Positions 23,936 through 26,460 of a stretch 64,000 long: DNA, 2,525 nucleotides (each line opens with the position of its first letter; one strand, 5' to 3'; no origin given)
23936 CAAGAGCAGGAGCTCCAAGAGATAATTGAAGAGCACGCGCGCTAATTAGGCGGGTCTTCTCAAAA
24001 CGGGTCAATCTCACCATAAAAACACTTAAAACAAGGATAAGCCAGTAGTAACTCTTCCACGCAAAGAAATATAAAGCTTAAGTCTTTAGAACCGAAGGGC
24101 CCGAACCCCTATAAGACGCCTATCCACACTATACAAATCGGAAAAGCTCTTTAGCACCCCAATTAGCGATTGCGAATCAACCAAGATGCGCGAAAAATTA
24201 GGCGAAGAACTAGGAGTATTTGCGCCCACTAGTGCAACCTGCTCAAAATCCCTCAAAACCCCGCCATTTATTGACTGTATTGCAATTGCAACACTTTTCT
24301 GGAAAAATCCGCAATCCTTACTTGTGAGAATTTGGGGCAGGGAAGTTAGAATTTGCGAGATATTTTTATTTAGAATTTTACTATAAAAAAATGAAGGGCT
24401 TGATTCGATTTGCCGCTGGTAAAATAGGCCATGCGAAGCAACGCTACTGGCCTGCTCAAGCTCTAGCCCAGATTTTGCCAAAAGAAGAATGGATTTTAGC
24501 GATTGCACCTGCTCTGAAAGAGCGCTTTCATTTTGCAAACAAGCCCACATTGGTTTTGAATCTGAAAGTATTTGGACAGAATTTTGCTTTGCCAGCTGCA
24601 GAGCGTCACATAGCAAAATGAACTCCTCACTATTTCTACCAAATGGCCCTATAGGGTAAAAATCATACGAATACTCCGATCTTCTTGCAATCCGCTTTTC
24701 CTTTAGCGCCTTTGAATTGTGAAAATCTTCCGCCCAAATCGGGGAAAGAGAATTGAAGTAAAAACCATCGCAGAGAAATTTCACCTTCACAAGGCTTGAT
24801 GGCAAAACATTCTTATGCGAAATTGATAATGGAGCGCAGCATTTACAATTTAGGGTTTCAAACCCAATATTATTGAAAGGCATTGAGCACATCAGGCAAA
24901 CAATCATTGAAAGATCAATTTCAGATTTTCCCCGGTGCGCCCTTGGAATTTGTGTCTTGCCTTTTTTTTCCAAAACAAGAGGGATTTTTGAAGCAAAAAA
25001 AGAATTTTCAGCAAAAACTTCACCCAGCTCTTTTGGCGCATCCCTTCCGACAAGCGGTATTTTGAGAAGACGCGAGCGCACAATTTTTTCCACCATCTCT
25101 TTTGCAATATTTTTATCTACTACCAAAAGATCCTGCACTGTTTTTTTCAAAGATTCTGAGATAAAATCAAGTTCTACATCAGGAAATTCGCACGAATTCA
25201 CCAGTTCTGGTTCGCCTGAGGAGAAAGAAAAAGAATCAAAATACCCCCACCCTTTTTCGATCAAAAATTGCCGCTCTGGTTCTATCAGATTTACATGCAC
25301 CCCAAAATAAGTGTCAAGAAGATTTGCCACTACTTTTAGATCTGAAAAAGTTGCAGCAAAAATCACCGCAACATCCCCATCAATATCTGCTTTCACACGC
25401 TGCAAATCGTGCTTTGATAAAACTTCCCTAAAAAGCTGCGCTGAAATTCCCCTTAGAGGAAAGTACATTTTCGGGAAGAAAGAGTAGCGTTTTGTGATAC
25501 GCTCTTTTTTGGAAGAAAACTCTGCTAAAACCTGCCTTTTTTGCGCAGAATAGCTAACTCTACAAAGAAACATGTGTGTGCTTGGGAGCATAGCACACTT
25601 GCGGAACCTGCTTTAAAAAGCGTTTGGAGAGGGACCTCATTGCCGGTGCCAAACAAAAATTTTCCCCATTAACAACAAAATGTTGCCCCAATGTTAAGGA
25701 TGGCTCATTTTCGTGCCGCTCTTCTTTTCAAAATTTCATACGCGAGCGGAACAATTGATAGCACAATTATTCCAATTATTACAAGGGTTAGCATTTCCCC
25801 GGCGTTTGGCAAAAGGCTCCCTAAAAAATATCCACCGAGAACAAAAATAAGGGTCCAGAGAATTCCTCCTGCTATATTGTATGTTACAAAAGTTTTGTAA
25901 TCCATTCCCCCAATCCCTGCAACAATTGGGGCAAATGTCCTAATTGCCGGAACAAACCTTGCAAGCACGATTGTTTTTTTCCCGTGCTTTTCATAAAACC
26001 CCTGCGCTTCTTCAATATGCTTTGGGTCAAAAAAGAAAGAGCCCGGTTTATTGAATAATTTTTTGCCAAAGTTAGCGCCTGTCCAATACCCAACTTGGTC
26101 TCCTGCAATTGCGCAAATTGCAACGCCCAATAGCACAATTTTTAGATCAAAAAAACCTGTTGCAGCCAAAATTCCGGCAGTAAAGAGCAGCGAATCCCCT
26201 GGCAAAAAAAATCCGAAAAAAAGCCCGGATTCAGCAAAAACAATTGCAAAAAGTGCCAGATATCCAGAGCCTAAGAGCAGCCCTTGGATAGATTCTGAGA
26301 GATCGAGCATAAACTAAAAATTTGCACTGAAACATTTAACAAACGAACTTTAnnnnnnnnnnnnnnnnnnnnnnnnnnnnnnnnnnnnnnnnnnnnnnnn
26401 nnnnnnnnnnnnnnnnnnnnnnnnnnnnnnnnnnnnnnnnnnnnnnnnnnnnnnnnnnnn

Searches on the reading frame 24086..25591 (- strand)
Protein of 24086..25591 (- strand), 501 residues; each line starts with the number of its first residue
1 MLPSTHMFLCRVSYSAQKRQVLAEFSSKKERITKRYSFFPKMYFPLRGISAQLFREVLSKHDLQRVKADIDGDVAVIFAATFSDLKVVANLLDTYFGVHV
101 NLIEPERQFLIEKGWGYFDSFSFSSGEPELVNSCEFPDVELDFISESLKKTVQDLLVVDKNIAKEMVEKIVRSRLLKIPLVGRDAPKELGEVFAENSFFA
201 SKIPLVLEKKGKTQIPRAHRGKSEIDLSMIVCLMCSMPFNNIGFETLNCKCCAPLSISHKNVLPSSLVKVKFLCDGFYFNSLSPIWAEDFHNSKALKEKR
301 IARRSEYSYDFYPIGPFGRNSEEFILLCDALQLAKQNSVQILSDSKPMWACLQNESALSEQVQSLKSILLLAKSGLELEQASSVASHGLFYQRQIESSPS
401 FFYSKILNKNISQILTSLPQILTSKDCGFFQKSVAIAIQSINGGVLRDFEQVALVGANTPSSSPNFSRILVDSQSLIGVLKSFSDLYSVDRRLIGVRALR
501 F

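Call 6: search_protein_families(library=pfam, proteins=[window:24086-25591:-], max_evalue=0.01)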
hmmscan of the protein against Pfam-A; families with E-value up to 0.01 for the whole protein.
window:24086-25591:- (501 aa): 0 families

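Call 29: search_protein_families(library=padloc, proteins=[window:24086-25591:-], max_evalue=0.01)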
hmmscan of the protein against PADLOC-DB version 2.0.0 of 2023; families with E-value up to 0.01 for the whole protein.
window:24086-25591:- (501 aa): 0 families

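Call 30: search_protein_families(library=ncbifam, proteins=[window:24086-25591:-], max_evalue=0.01)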
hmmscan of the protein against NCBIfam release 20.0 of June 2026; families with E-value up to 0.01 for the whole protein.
window:24086-25591:- (501 aa): 0 families

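Call 39: search_solved_structures(query=A3, max_evalue=10, show_alignments=2)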
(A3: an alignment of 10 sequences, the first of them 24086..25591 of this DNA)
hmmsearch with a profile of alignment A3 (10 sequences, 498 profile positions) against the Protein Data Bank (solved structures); distinct sequences matched with E-value up to 10: 0.

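Call 49: find_homologous_proteins(query=window:24086-25591:-, max_evalue=0.00001)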
Query window:24086-25591:- (501 aa): 41 proteins with E <= 0.00001 among 8000 candidates.
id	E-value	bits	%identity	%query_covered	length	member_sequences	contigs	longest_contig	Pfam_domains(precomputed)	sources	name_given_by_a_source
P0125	0.0e+0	1107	100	100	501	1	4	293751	-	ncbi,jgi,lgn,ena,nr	ncbi:MAG TPA: hypothetical protein VJG83_06245 [archaeon]|nr:hypothetical protein [archaeon]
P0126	2.9e-156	539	50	100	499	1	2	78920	-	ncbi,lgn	-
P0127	1.5e-155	537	49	99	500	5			-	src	-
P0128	2.1e-151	523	49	100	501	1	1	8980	-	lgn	-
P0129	2.4e-148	513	51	98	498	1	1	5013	-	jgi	-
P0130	1.1e-144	501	49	99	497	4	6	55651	-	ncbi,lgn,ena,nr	ncbi:MAG TPA: hypothetical protein VFF13_02930 [archaeon]|nr:hypothetical protein [archaeon]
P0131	1.9e-144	500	48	99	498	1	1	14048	-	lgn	-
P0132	1.7e-141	490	49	99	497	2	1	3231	-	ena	-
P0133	7.5e-141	488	46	99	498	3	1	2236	-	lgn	-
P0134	1.1e-139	484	47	99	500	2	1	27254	-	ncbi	-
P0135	3.8e-138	479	45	99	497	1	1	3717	-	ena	-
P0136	7.8e-138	478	47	99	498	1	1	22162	-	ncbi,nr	ncbi:MAG: hypothetical protein NUV57_05430 [archaeon]|nr:hypothetical protein [archaeon]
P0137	1.8e-137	477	45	99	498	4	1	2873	-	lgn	-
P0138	1.8e-137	477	46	99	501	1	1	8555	-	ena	-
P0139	1.6e-131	457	44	99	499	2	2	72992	-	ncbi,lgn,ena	ncbi:MAG: hypothetical protein AABW99_00345 [archaeon]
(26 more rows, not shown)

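Call 56: predict_structure(alignment_id=A5)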
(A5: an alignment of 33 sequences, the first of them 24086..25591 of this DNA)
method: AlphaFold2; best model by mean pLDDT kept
length: 501 residues; sequences in the alignment: 33
mean_pLDDT: 88.6   pTM: 0.88
mean pLDDT of the five models: 88.6, 88.6, 88.4, 87.7, 87.4
residues with pLDDT >= 90: 341; 70-90: 118; 50-70: 28; < 50: 14
segments of 3 or more residues with pLDDT < 50: 1-3, 216-220
pLDDT, mean of each block of 10 residues (from residue 1): 73 96 94 96 92 88 84 94 94 89 95 96 92 91 89 93 94 93 73 95 80 49 80 93 94 93 97 94 93 90 88 92 96 95 94 96 95 92 90 88 94 94 89 95 90 69 64 79 86 73 38
secondary structure, 60 per line:
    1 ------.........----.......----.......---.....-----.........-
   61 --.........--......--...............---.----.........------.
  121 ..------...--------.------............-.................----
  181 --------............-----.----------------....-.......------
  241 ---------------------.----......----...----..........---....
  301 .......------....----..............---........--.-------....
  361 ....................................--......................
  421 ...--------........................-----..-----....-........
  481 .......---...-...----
elements in order: E7-15 E20-26 E31-37 E41-45 H51-59 E66-71 E74-79 H82-96 H105-113 E120-122 E129-131 H148-158 H160-176 H189-200 E223-226 H228-234 E267-272 E277-279 H284-293 H297-307 E314-317 E322-326 H327-335 E339-346 H357-396 H399-423 H432-455 E468-471 H473-487 E495-497

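Call 58: fold_search(model_id=the predicted structure, library=pdb)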
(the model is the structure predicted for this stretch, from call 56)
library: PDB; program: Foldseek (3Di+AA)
matches with E <= 10: 765; with E <= 0.001: 89
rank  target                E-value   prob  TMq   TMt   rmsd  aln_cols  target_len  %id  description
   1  1q8i                  2.8e-06  1.00  0.41  0.31  13.8       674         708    8  Crystal structure of ESCHERICHIA coli DNA Polymerase II (released 2004-01-27)
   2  3k59_A                3.1e-06  1.00  0.42  0.29  13.5       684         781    9  Crystal structure of E.coli Pol II-normal DNA-dCTP ternary complex (released 2010-02-09)
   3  3k5o_B                3.6e-06  1.00  0.41  0.29  14.7       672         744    9  Crystal structure of E.coli Pol II (released 2010-02-02)
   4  3k58_A                6.3e-06  1.00  0.37  0.25  17.2       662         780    9  Crystal structure of E.coli Pol II-normal DNA-dTTP ternary complex (released 2010-02-09)
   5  3k5l_A                8.9e-06  1.00  0.40  0.28  14.3       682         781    9  Crystal structure of E.coli Pol II-abasic DNA-dATP Lt(0, 3) ternary complex (released 2010-02-02)
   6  3maq_A                9.9e-06  1.00  0.42  0.29  13.8       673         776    9  Crystal structure of E.coli Pol II-normal DNA-dGTP ternary complex (released 2010-04-07)
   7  3k57_A                1.2e-05  1.00  0.37  0.25  16.9       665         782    8  Crystal structure of E.coli Pol II-normal DNA-dATP ternary complex (released 2010-02-09)
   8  3k5m_A                1.3e-05  1.00  0.40  0.28  13.9       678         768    8  Crystal structure of E.coli Pol II-abasic DNA-ddGTP Lt(-2, 2) ternary complex (released 2010-02-02)
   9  2xhb_A                1.6e-05  1.00  0.44  0.32  11.7       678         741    8  Crystal structure of DNA polymerase from Thermococcus gorgonarius in complex with hypoxanthine-containing DNA (released 2010-07-21)
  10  3k5o_A                1.7e-05  1.00  0.38  0.27  15.5       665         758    9  Crystal structure of E.coli Pol II (released 2010-02-02)
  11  6i8a_A                2.2e-05  1.00  0.38  0.20  20.3       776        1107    9  The crystal structure of the Pol2 catalytic domain of DNA polymerase epsilon carrying a P301R substitution. (released 2019-01-30)
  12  9gp8                  2.3e-05  1.00  0.41  0.30  14.0       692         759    9  Crystal Structure of TgoT_PGLVVWA XNA Polymerase (Apo) (released 2024-10-02)
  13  6wya_A                2.5e-05  1.00  0.43  0.31  12.6       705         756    9  RTX (Reverse Transcription Xenopolymerase) in complex with a DNA duplex and dAMPNPP (released 2020-08-19)
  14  5mdn_A                2.7e-05  1.00  0.43  0.31  14.2       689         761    9  Structure of the family B DNA polymerase from the hyperthermophilic archaeon Pyrobaculum calidifontis (released 2016-12-14)
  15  8s84_A                3.7e-05  1.00  0.41  0.29  12.7       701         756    9  KOD-H4 DNA polymerase mutant in a ternary complex with DNA/DNA and non-hydrolyzable triphosphate (released 2024-11-13)
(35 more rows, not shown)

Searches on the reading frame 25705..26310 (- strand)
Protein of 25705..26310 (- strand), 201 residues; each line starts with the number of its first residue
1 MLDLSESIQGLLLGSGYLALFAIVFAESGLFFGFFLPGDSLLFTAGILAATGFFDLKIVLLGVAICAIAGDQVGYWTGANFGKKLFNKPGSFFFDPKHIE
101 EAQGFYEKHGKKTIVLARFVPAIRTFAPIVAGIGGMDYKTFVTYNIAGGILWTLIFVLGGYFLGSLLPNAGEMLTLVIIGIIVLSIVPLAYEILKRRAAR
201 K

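Call 6: search_protein_families(library=pfam, proteins=[window:25705-26310:-], max_evalue=0.01)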
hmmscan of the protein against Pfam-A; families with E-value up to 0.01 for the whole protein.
window:25705-26310:- (201 aa): 1 family
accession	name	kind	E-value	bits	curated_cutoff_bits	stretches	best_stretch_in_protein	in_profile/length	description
PF09335.16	VTT_dom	-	8.4e-21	75.1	33.9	1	37-161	2-122/123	VTT domain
